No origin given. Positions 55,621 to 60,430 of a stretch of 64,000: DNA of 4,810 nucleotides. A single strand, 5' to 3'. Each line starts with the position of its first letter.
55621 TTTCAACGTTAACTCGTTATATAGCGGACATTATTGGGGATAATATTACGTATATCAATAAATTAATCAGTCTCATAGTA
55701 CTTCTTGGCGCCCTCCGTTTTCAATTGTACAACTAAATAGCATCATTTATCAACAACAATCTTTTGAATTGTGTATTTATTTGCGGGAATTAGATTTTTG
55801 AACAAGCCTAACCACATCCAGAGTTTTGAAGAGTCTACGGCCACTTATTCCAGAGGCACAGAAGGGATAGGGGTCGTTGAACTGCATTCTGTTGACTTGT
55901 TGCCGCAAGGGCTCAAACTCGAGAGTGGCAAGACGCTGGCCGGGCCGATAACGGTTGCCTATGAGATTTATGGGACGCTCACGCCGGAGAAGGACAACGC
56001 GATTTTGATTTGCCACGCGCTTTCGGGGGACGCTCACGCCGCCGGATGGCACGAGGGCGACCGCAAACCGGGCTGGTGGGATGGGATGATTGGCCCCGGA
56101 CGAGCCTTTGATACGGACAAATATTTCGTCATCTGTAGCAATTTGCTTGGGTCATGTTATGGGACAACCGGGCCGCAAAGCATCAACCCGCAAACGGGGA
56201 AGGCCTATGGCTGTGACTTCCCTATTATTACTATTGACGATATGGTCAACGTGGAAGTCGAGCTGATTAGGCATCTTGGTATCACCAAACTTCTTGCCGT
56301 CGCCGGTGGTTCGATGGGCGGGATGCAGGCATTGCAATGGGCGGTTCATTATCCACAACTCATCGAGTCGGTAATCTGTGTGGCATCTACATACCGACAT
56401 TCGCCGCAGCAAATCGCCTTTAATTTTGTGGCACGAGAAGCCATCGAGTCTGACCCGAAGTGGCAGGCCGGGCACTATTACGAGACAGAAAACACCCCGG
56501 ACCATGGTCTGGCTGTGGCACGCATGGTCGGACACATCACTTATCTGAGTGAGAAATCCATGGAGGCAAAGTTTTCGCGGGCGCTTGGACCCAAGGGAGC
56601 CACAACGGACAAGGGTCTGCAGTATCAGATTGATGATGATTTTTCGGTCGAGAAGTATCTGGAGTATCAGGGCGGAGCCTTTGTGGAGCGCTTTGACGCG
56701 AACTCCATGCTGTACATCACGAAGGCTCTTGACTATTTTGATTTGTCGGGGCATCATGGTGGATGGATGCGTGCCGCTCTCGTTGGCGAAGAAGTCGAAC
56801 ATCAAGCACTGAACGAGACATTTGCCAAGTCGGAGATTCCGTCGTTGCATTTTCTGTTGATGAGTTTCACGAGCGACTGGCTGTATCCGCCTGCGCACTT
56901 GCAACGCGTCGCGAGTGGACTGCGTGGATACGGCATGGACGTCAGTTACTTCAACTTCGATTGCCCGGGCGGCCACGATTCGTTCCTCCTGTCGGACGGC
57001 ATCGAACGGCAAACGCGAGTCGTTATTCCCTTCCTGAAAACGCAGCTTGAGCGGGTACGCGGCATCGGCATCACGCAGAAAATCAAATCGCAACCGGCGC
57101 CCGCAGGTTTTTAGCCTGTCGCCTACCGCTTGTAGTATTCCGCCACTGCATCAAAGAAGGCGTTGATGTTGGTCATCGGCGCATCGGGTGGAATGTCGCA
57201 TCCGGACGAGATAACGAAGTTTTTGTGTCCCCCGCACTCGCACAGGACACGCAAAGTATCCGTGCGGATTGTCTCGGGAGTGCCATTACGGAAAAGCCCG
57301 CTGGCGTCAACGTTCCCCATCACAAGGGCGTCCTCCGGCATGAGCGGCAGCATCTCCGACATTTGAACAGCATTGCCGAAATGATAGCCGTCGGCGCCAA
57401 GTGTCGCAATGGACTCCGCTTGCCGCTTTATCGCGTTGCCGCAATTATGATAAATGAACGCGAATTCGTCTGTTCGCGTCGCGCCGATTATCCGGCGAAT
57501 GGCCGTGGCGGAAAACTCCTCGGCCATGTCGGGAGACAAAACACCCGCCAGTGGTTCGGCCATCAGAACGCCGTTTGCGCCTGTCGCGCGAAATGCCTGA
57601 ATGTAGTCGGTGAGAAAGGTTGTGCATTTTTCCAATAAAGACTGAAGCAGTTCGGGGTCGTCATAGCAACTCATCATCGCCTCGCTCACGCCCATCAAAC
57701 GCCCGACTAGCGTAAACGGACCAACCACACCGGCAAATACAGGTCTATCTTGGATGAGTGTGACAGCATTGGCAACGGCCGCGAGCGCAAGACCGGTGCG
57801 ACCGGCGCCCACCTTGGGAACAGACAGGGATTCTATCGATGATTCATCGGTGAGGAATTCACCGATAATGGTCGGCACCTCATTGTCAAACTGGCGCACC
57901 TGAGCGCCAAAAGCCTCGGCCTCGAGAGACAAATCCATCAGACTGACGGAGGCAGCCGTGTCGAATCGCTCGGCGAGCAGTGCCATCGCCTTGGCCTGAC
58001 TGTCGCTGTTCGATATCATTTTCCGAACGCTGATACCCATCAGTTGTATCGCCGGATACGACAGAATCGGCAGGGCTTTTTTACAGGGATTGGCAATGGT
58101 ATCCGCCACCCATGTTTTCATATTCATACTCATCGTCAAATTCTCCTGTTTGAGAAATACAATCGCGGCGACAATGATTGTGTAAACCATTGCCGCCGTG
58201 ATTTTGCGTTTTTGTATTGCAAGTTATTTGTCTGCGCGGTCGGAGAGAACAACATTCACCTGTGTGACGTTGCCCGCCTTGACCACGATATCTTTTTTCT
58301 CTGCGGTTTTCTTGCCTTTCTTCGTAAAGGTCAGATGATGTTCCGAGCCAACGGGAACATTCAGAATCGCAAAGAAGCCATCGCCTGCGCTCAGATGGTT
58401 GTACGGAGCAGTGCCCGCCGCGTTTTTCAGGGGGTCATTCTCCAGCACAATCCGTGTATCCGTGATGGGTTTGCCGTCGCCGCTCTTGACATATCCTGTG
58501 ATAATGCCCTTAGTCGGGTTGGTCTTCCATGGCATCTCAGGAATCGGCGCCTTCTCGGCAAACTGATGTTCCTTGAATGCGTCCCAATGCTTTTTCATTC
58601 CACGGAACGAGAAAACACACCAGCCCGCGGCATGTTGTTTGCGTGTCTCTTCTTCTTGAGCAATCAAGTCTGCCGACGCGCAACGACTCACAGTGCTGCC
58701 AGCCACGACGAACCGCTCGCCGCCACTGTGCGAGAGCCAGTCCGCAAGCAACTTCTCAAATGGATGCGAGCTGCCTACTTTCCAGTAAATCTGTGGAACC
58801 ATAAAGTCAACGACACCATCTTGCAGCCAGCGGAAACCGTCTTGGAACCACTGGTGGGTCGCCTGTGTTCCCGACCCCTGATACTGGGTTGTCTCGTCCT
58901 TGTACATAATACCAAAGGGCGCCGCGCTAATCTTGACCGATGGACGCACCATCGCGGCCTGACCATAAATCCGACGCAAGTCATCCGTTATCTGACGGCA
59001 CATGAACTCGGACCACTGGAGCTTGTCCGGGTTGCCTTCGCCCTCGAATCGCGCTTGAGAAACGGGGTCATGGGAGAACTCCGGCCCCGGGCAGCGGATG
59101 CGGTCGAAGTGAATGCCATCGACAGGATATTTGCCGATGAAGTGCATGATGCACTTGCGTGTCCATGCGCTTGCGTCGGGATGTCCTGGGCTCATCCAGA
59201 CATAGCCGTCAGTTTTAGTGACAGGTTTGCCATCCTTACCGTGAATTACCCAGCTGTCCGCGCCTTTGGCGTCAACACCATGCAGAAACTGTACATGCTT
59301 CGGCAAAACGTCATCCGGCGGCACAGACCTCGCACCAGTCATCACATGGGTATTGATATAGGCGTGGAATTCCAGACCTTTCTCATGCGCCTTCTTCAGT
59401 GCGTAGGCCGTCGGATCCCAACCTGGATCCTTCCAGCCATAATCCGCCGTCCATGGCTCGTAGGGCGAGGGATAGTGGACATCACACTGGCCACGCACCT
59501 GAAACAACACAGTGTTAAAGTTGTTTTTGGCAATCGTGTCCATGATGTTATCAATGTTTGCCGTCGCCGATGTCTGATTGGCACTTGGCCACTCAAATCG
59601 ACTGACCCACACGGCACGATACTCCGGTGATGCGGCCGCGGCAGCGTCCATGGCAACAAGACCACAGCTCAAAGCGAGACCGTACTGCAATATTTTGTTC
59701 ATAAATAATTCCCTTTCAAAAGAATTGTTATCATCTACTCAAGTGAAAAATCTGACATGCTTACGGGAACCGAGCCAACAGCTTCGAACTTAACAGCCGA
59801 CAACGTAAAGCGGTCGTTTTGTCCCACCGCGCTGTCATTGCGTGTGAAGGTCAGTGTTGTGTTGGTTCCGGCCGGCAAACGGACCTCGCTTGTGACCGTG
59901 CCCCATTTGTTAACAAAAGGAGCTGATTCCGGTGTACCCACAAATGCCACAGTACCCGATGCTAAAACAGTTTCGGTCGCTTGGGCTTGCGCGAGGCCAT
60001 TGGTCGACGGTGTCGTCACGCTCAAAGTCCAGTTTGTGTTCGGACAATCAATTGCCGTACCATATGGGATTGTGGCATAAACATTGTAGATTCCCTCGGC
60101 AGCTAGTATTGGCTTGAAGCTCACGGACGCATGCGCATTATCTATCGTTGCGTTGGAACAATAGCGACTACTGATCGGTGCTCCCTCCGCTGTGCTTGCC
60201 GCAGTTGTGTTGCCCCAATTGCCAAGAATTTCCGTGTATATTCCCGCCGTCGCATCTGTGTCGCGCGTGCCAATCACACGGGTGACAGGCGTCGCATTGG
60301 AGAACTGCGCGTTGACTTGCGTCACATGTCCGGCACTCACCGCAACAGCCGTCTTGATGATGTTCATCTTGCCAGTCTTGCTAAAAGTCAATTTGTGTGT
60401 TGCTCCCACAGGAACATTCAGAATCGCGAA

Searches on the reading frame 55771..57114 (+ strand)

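Call 23: search_protein_families(library=pfam, proteins=[window:55771-57114:+], max_evalue=0.001)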
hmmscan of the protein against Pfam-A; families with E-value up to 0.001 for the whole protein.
window:55771-57114:+ (447 aa): 3 families
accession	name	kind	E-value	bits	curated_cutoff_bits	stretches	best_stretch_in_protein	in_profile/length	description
PF00561.26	Abhydrolase_1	-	2.4e-19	70.4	25.8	1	76-384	1-225/245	alpha/beta hydrolase fold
PF00756.26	Esterase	-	3.6e-05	24.1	22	1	175-241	117-175/251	Putative esterase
PF12146.15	Hydrolase_4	-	8.8e-05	22.3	27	1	157-214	61-117/239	Serine aminopeptidase, S33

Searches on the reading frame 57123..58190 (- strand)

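Call 23: search_protein_families(library=pfam, proteins=[window:57123-58190:-], max_evalue=0.001)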
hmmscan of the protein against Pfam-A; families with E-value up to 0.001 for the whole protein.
window:57123-58190:- (355 aa): 1 family
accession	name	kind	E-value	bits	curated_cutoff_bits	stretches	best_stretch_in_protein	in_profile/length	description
PF01208.23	URO-D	-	7.3e-53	180.2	23.9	1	50-352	37-346/346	Uroporphyrinogen decarboxylase (URO-D)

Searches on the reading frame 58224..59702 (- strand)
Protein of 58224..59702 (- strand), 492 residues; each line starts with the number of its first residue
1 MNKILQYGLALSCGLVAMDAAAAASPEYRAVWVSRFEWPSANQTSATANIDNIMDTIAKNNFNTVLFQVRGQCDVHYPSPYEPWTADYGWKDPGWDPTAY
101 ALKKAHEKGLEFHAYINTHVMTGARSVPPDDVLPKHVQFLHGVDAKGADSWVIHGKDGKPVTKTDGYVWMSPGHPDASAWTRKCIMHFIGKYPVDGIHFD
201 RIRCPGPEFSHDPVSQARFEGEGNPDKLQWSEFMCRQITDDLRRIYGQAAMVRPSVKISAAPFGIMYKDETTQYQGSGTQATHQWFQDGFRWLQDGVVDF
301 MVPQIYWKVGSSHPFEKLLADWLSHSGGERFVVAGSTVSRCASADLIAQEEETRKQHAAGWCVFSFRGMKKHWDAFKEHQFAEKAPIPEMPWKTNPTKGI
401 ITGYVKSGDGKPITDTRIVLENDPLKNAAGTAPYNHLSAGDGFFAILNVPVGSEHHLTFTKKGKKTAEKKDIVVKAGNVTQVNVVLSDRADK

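Call 23: search_protein_families(library=pfam, proteins=[window:58224-59702:-], max_evalue=0.001)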
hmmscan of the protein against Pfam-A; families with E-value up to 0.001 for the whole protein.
window:58224-59702:- (492 aa): 3 families
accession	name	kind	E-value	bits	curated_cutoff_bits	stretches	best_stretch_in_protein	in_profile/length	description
PF02638.21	GHL10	-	5.6e-35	121.4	27.9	1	28-313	2-269/311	Glycosyl hydrolase-like 10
PF13620.12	CarboxypepD_reg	-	5.2e-10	40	32.3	1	401-487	2-82/82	Carboxypeptidase regulatory-like domain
PF13200.12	DUF4015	-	4.2e-05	23.2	27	1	41-272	6-204/313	Putative glycosyl hydrolase domain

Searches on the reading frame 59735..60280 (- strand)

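Call 60: search_protein_families(library=pfam, proteins=[window:59735-60280:-], max_evalue=5)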
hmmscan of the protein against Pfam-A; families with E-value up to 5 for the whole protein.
window:59735-60280:- (181 aa): 1 family
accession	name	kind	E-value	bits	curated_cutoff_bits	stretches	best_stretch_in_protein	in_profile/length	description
PF25275.1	Golvesin_C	-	0.0031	18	31.6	1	14-76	9-66/132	Golvesin C-terminal domain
